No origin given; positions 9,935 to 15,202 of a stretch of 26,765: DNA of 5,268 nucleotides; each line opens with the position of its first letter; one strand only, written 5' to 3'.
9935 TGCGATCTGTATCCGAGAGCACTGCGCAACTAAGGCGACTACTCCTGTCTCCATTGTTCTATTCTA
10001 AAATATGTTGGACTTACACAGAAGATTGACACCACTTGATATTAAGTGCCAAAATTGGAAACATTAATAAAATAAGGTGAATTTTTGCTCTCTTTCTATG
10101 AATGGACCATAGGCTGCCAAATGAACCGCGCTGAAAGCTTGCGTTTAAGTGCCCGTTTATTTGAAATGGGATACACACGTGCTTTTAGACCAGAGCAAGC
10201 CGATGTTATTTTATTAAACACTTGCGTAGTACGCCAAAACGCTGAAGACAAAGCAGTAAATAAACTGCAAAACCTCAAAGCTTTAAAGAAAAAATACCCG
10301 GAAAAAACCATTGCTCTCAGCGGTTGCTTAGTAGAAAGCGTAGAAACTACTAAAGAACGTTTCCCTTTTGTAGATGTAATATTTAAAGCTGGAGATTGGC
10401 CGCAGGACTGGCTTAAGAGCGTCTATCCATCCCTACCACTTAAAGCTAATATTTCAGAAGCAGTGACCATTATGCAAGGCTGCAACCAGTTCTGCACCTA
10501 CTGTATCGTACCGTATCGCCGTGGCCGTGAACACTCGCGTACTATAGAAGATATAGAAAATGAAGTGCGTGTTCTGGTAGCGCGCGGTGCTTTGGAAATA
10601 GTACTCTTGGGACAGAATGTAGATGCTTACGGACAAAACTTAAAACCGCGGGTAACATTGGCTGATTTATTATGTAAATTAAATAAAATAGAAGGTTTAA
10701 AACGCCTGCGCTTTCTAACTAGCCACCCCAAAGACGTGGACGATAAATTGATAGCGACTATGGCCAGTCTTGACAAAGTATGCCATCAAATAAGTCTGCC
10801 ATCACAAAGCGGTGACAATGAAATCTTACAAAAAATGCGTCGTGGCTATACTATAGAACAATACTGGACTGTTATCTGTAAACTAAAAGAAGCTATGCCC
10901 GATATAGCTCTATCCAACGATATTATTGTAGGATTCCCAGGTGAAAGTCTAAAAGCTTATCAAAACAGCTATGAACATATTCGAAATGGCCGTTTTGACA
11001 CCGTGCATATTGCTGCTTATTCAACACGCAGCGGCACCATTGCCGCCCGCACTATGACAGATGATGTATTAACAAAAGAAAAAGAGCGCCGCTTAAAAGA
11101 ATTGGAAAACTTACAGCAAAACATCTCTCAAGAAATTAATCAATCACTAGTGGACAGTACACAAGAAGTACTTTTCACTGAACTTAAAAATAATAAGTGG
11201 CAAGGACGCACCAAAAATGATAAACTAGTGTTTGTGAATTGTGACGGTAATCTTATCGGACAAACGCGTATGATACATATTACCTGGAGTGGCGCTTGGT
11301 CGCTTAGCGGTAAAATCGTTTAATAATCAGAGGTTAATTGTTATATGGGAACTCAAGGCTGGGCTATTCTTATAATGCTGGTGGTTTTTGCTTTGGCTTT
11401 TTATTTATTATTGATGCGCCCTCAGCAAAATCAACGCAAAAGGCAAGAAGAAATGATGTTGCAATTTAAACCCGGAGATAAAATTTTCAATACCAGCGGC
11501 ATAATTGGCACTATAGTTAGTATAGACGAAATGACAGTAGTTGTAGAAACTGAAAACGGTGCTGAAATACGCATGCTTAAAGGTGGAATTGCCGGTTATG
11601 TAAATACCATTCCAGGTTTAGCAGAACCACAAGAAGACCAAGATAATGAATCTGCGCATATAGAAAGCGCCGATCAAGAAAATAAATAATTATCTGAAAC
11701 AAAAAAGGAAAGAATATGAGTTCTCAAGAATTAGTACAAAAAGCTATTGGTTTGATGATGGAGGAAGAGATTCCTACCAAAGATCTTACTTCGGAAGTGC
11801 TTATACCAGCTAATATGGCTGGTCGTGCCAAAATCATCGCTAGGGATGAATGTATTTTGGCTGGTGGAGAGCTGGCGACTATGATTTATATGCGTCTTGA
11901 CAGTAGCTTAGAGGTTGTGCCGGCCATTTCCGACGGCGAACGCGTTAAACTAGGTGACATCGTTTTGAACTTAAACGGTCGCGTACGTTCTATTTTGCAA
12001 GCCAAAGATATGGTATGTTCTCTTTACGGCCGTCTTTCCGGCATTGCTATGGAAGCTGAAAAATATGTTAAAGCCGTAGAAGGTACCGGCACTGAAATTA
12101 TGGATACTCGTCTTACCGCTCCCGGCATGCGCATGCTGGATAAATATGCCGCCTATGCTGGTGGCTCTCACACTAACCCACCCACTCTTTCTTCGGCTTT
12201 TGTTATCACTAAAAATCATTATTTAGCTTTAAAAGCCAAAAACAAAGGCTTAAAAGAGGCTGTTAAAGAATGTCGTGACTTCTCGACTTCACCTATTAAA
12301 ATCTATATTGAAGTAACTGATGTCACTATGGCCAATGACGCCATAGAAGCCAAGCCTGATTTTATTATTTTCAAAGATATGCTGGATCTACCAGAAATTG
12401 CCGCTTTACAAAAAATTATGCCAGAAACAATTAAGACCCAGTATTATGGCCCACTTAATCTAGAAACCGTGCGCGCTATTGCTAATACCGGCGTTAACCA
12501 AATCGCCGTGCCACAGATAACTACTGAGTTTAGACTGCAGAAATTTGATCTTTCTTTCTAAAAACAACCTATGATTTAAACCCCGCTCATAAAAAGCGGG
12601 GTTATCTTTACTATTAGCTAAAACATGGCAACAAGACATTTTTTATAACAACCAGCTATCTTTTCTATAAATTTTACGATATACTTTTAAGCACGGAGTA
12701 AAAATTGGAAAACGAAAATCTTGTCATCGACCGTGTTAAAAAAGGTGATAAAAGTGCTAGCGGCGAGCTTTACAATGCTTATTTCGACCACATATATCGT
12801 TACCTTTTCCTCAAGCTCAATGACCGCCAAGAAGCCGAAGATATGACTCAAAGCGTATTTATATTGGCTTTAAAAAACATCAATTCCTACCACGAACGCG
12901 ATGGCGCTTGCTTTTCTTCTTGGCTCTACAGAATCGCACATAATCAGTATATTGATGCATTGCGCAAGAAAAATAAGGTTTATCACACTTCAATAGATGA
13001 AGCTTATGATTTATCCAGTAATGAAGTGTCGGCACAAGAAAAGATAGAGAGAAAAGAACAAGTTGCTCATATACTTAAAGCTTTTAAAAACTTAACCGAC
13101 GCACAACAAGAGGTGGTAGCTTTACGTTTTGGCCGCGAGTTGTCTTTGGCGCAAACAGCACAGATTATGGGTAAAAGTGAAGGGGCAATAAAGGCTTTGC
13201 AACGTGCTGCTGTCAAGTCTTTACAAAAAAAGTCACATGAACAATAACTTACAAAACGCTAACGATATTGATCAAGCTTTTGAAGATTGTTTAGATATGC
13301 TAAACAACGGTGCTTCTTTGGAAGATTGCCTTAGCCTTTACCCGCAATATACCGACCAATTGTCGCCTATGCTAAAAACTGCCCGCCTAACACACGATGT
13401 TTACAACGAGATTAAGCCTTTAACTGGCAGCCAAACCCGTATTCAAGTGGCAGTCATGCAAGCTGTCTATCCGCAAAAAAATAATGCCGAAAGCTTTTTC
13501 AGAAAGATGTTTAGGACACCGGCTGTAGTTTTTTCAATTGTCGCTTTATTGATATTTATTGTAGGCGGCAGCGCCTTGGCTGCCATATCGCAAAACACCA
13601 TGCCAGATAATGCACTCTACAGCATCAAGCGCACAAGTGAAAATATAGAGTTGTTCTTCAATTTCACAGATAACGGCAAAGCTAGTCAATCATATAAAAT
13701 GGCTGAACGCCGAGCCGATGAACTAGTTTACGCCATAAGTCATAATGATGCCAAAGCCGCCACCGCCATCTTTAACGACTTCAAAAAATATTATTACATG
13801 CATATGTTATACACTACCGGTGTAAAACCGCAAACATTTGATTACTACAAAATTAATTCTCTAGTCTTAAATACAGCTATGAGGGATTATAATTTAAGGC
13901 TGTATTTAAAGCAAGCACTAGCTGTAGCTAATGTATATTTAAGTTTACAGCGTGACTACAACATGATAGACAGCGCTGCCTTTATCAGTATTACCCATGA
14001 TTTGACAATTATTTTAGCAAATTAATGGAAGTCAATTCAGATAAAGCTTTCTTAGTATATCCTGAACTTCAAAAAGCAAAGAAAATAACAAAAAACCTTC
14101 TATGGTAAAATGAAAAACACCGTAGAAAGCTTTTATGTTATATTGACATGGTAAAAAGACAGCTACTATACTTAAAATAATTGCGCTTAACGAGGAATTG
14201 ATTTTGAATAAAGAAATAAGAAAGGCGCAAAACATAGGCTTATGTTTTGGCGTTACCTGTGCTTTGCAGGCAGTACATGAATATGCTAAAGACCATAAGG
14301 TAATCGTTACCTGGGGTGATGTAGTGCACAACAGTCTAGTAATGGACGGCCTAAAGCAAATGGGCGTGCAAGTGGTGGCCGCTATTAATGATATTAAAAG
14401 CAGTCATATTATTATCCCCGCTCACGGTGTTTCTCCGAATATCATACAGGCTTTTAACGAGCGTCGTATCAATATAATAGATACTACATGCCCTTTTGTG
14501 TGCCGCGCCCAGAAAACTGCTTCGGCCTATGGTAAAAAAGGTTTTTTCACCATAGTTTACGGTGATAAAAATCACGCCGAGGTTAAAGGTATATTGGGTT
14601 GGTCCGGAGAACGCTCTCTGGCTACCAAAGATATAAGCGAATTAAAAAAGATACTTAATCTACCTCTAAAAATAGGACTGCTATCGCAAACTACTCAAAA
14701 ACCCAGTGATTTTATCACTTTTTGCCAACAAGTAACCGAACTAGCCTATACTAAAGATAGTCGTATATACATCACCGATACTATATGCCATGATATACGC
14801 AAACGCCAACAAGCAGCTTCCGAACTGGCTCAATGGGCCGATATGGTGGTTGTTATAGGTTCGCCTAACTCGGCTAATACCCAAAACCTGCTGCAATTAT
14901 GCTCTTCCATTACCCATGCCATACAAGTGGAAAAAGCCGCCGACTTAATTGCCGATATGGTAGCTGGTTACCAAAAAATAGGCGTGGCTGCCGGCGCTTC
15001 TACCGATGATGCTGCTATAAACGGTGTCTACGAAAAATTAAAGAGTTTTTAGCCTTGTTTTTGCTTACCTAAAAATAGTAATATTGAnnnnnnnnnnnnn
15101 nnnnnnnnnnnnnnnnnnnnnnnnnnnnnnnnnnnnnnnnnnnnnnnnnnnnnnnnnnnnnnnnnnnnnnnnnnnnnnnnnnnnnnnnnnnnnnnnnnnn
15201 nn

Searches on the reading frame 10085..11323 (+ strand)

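Call 15: search_protein_families(library=pfam, proteins=[window:10085-11323:+])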
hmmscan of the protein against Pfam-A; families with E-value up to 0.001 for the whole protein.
window:10085-11323:+ (412 aa): 3 families
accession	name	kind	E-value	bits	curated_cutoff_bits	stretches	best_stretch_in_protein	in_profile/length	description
PF04055.27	Radical_SAM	-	4.8e-25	89.1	29.5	1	128-297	2-164/166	Radical SAM superfamily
PF00919.26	UPF0004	-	2.9e-22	78.9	27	1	7-100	5-97/98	Uncharacterized protein family UPF0004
PF01938.26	TRAM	-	2e-06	28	21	1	354-412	2-61/61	TRAM domain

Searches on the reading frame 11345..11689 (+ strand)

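Call 15: search_protein_families(library=pfam, proteins=[window:11345-11689:+])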
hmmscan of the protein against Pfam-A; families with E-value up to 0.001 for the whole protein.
window:11345-11689:+ (114 aa): 1 family
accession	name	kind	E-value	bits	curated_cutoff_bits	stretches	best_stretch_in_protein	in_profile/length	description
PF02699.20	YajC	-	4e-22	78.3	28.2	1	9-83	3-77/78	Preprotein translocase subunit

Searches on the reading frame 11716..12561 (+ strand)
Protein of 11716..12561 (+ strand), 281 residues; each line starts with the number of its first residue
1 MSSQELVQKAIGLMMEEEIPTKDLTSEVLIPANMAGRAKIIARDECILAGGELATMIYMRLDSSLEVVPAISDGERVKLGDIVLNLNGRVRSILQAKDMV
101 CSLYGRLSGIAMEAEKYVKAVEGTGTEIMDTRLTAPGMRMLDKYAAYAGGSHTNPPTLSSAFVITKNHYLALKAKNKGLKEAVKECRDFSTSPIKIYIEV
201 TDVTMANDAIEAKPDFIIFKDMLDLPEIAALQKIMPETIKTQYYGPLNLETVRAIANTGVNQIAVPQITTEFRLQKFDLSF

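Call 15: search_protein_families(library=pfam, proteins=[window:11716-12561:+])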
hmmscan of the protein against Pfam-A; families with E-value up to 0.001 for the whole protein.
window:11716-12561:+ (281 aa): 2 families
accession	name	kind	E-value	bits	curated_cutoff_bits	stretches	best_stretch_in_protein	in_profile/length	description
PF01729.25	QRPTase_C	-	3e-25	89.4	23.1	1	110-273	1-162/169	Quinolinate phosphoribosyl transferase, C-terminal domain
PF02749.22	QRPTase_N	-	1.8e-12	47.7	27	1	23-96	1-70/82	Quinolinate phosphoribosyl transferase, N-terminal domain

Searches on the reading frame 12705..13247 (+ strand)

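Call 15: search_protein_families(library=pfam, proteins=[window:12705-13247:+])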
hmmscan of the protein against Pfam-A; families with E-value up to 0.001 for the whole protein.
window:12705-13247:+ (180 aa): 4 families
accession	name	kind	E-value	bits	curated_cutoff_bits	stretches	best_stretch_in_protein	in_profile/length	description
PF04542.20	Sigma70_r2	-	7e-16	58.2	24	1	22-91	1-70/71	Sigma-70 region 2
PF04545.22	Sigma70_r4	-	8.1e-13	48.1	24.1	1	126-175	1-50/50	Sigma-70, region 4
PF07638.17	Sigma70_ECF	-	5.6e-07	30.1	21.1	1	7-163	7-169/185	ECF sigma factor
PF08281.18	Sigma70_r4_2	-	4.9e-06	26.5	25.7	1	123-170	4-51/54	Sigma-70, region 4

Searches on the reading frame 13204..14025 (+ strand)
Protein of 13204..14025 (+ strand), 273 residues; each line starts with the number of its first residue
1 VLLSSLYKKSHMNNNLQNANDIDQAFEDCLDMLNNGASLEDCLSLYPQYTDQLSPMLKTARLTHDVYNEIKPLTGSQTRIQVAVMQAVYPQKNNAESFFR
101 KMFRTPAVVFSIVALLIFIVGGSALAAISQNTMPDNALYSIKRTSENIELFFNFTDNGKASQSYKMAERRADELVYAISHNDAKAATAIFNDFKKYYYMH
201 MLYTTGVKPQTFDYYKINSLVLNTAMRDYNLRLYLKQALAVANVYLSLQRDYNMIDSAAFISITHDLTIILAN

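Call 15: search_protein_families(library=pfam, proteins=[window:13204-14025:+])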
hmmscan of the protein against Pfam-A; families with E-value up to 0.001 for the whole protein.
window:13204-14025:+ (273 aa): 1 family
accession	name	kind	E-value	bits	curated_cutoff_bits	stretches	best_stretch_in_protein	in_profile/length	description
PF18915.5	DUF5667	-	5.4e-10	40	27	1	132-195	2-65/99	Domain of unknown function (DUF5667)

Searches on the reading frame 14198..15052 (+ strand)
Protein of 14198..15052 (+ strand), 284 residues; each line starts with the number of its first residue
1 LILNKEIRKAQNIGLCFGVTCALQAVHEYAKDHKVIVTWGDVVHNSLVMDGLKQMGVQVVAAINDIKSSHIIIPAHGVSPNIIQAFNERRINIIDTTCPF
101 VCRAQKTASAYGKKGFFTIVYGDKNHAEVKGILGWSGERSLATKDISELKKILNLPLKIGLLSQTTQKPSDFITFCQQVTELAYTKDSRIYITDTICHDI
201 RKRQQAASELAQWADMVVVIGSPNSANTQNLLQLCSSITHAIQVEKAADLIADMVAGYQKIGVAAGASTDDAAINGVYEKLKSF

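Call 15: search_protein_families(library=pfam, proteins=[window:14198-15052:+])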
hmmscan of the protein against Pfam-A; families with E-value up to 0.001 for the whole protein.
window:14198-15052:+ (284 aa): 1 family
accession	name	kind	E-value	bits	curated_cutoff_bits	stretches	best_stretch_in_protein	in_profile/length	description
PF02401.23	LYTB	-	6.1e-73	245.8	24.5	1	7-282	1-267/267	LytB protein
